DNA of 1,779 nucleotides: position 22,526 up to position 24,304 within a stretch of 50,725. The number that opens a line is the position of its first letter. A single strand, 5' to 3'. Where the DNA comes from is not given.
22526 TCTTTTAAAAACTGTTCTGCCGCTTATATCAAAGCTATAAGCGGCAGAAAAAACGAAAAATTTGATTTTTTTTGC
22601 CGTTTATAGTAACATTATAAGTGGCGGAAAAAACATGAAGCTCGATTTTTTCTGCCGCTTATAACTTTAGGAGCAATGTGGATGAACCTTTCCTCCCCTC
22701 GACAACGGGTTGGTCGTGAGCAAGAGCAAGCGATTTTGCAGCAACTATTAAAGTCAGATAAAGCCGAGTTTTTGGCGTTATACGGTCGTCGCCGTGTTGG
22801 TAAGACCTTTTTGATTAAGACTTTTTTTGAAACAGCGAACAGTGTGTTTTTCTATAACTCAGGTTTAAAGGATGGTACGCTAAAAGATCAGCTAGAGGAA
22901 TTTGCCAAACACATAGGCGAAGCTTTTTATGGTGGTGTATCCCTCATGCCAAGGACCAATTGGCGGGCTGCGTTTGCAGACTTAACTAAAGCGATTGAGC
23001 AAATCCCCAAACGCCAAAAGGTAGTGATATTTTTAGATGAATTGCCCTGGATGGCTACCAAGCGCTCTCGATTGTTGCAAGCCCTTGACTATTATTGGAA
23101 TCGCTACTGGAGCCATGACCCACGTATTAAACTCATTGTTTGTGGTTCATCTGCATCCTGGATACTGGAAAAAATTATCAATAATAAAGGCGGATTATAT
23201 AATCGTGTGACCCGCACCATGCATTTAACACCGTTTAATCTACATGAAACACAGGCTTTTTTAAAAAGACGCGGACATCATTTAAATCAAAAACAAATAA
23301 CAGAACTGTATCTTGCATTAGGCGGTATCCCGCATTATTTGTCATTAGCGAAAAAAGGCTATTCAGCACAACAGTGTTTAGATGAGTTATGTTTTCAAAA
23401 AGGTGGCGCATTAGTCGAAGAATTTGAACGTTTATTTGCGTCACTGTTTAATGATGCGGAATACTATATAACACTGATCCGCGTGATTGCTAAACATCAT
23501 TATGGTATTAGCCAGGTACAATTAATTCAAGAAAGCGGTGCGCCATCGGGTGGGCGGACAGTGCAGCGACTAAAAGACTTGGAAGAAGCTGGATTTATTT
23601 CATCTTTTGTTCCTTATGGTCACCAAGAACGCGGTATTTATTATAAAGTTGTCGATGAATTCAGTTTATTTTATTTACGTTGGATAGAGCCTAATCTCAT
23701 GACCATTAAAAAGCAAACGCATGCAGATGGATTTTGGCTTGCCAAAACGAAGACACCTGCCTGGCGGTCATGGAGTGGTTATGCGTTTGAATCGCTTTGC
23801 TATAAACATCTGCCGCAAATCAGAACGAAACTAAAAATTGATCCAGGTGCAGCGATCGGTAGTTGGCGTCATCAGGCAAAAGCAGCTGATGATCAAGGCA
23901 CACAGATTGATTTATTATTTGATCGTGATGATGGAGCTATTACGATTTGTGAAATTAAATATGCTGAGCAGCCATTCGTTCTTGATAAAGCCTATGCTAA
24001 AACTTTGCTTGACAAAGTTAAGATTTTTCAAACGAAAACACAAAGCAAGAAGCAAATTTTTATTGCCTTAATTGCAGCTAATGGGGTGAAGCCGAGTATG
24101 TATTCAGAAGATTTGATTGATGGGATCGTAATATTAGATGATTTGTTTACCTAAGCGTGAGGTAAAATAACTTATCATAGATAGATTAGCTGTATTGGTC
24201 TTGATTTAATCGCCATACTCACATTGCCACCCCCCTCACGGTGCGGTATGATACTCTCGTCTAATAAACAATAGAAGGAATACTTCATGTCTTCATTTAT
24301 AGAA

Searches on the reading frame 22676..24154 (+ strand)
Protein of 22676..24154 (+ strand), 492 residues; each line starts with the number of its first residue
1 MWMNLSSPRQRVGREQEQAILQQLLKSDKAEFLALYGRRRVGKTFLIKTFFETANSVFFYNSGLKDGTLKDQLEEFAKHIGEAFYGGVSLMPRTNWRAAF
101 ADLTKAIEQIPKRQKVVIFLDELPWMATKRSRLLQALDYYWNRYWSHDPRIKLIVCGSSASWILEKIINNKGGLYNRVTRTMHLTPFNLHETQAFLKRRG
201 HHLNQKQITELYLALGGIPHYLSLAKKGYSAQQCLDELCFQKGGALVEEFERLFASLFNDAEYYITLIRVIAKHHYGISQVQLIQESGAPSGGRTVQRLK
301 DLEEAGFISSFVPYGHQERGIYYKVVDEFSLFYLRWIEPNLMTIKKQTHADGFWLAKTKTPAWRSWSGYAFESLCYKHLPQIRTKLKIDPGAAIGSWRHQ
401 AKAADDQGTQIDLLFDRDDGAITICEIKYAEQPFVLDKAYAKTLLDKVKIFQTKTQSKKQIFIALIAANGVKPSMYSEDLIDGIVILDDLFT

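Call 59: search_protein_families(library=pfam, proteins=[window:22676-24154:+], max_evalue=0.001)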
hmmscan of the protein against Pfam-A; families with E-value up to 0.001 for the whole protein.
window:22676-24154:+ (492 aa): 6 families
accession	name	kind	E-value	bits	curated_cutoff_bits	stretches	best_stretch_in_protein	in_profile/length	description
PF01637.24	ATPase_2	-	1.2e-20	74.7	33.2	1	13-223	3-223/225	ATPase domain predominantly from Archaea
PF13173.12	AAA_14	-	1.3e-08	35.3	27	1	31-191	3-127/129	AAA domain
PF13191.12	AAA_16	-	2.3e-08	35.2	32.6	1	12-137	3-155/167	AAA ATPase domain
PF13401.12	AAA_22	-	2.4e-07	31.5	27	1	29-157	4-122/130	AAA domain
PF03008.20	DUF234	-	8.4e-06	26.6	22.5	1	333-431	1-91/100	Archaea bacterial proteins of unknown function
PF00004.35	AAA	-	0.00013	22.9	21.2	1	34-159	2-110/131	ATPase family associated with various cellular activities (AAA)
